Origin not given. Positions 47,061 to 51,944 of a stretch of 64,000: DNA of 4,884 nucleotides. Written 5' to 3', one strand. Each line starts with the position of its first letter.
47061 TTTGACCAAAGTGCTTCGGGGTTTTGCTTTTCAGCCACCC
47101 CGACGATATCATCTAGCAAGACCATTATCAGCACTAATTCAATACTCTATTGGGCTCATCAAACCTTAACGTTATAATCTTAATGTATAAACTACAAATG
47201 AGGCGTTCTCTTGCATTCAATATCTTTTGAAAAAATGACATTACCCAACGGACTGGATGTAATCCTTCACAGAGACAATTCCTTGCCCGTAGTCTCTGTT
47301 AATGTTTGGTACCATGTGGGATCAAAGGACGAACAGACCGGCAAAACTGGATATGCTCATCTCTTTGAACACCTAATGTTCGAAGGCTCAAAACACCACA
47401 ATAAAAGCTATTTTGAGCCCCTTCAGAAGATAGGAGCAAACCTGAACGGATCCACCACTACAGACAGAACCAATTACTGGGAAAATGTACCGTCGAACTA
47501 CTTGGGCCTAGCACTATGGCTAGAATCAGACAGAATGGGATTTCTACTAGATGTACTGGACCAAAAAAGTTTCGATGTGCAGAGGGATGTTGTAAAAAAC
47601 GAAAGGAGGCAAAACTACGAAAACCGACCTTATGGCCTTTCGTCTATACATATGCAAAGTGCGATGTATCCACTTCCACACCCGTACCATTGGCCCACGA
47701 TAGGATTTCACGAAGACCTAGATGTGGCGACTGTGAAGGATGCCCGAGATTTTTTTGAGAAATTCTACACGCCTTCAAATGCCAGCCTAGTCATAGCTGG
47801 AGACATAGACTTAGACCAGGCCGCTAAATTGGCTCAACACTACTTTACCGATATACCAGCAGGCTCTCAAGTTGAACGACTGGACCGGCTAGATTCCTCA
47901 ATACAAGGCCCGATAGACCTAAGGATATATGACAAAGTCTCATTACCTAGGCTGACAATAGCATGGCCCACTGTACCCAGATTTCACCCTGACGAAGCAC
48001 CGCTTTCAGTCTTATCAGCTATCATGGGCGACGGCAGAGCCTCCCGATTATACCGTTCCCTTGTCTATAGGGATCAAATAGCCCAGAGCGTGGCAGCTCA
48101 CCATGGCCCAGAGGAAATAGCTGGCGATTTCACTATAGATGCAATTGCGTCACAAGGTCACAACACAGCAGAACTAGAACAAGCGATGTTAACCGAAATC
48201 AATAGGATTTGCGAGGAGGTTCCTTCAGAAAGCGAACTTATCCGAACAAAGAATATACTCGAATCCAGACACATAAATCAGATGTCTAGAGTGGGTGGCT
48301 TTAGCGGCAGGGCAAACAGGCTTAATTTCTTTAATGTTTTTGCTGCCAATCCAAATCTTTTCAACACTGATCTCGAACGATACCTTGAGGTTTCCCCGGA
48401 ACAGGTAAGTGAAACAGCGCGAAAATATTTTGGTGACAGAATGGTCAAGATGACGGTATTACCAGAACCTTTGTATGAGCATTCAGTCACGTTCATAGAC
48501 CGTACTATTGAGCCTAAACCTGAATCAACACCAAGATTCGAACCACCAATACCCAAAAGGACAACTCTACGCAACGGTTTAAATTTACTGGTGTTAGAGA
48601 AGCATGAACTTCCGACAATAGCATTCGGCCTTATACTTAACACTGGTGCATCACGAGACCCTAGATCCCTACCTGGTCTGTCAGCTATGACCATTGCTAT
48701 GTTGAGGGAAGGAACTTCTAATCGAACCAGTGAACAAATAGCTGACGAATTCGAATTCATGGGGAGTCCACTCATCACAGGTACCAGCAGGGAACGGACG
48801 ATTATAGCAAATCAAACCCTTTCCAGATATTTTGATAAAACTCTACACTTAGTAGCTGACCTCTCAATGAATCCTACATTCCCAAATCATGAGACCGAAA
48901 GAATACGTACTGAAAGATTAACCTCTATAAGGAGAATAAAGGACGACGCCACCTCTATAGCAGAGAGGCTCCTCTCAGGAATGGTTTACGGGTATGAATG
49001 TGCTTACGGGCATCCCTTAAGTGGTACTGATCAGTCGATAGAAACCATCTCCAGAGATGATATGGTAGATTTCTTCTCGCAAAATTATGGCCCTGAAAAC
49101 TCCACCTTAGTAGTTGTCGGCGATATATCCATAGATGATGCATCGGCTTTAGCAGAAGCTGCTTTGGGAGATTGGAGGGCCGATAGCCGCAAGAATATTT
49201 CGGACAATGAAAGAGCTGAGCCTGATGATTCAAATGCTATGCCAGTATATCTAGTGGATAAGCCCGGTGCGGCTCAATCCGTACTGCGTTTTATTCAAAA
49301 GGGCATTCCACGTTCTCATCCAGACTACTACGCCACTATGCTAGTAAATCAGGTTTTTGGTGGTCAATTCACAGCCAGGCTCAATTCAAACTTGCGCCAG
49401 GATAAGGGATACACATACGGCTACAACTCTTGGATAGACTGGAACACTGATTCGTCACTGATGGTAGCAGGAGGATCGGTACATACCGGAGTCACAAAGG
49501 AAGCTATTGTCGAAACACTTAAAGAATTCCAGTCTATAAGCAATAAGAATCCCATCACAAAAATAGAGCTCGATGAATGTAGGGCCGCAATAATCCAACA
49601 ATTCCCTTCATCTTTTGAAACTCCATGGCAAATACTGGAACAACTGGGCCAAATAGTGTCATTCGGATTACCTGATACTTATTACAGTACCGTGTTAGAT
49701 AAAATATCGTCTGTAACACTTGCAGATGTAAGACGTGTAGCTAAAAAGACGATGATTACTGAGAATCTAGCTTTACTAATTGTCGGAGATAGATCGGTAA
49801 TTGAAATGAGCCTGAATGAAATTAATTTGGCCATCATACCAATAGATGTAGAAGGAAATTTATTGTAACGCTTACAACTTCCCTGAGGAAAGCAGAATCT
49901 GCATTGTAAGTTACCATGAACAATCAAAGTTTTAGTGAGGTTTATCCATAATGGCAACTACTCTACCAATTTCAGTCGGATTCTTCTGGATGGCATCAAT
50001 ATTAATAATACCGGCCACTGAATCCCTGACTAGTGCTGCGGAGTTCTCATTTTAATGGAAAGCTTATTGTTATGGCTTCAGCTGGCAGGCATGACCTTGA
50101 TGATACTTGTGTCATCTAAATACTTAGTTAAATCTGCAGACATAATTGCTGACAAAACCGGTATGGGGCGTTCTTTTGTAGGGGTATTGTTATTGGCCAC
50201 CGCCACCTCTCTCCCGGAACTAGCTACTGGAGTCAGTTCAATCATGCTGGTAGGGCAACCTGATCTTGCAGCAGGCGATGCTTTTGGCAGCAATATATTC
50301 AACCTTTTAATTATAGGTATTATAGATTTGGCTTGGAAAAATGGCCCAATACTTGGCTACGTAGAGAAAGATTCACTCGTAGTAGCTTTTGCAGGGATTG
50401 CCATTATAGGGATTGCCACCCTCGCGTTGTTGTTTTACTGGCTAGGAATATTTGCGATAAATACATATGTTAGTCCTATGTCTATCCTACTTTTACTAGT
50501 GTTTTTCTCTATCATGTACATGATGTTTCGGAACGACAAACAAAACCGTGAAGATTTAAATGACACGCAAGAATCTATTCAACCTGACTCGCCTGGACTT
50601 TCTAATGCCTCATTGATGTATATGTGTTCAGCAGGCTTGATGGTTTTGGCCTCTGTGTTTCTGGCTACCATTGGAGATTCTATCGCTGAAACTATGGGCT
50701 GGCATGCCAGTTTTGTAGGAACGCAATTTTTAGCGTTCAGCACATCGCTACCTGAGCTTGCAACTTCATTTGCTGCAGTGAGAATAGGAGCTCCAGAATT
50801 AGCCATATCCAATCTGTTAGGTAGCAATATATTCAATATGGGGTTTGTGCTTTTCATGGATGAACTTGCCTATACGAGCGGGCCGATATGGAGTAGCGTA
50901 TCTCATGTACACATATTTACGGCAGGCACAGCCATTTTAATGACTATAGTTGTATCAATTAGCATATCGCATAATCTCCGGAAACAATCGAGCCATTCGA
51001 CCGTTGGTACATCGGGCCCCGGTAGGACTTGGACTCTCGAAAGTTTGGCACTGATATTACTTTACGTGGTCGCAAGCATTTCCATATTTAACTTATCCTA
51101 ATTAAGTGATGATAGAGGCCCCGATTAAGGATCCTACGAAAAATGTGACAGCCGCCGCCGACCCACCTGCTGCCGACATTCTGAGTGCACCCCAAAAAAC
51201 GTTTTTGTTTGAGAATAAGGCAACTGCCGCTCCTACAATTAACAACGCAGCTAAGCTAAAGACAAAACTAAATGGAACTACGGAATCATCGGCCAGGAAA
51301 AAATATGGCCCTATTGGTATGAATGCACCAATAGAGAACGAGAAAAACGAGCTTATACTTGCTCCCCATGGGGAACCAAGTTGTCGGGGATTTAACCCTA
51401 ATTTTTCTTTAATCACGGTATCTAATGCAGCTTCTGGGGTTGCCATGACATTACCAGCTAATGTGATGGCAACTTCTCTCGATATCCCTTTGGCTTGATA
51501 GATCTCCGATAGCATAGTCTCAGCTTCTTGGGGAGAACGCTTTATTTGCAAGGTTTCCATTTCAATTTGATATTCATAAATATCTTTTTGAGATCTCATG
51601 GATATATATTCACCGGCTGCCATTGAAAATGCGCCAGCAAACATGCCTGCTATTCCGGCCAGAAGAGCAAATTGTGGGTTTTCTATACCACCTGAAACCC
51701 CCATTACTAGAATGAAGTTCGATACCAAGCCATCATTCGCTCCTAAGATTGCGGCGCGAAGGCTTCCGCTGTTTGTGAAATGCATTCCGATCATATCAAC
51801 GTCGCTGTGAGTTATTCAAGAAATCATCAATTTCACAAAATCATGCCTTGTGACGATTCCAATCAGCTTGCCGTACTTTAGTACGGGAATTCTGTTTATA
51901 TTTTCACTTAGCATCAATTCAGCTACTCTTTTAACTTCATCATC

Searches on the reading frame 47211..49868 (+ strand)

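Call 25: search_protein_families(library=ncbifam, proteins=[window:47211-49868:+], max_evalue=0.00001)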
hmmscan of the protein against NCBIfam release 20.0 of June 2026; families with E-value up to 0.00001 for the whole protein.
window:47211-49868:+ (885 aa): 4 families
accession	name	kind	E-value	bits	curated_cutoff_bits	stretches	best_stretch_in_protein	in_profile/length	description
NF047422.1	YfmF_fam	equivalog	1.6e-28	99.8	285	1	541-848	98-402/412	EF-P 5-aminopentanol modification-associated protein YfmF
NF047421.1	YfmH_fam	equivalog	3.7e-21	75.8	250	2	35-405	49-409/425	EF-P 5-aminopentanol modification-associated protein YfmH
TIGR02110.1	PQQ_syn_pqqF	equivalog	3.4e-14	52.5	320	1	8-222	2-217/697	pyrroloquinoline quinone biosynthesis protein PqqF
NF011681.0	PRK15101.1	equivalog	7.9e-12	44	765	1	6-216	44-256/961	pitrilysin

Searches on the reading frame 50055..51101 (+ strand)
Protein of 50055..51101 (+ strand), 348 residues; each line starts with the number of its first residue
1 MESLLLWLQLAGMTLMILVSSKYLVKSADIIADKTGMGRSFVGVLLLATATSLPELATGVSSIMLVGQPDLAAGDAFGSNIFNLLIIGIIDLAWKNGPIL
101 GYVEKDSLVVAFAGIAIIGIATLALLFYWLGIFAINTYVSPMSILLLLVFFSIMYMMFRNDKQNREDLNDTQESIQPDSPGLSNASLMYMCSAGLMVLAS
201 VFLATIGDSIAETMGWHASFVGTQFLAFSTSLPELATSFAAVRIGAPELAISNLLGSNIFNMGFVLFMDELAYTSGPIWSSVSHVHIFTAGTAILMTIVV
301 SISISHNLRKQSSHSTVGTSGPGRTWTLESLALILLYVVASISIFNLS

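Call 25: search_protein_families(library=ncbifam, proteins=[window:50055-51101:+], max_evalue=0.00001)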
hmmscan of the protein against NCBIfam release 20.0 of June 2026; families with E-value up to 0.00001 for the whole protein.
window:50055-51101:+ (348 aa): 5 families
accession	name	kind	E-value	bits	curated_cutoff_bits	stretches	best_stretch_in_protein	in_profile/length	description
TIGR00367.1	TIGR00367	hypoth_equivalog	1.4e-31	109.8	179.65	1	10-310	7-299/312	calcium/sodium antiporter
NF008005.0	PRK10734.1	equivalog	3.5e-25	88.9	432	2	147-272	133-262/325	calcium/sodium antiporter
TIGR00846.1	caca2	superfamily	2.7e-10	39.6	317.45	1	9-82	232-304/372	calcium/proton exchanger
TIGR00378.1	cax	equivalog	1.6e-06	27.6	211.15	0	10-81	210-280/349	calcium/proton exchanger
TIGR00927.1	2A1904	subfamily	2.9e-06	25.2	710.1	0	206-268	1068-1130/1209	K+-dependent Na+/Ca+ exchanger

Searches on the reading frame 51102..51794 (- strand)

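Call 25: search_protein_families(library=ncbifam, proteins=[window:51102-51794:-], max_evalue=0.00001)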
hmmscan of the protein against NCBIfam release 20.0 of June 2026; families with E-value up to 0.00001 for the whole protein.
window:51102-51794:- (230 aa): 1 family
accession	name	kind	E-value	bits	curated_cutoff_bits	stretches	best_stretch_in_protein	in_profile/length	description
TIGR00267.1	TIGR00267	hypoth_equivalog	1.6e-06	27.9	156.95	0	151-221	97-167/171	TIGR00267 family protein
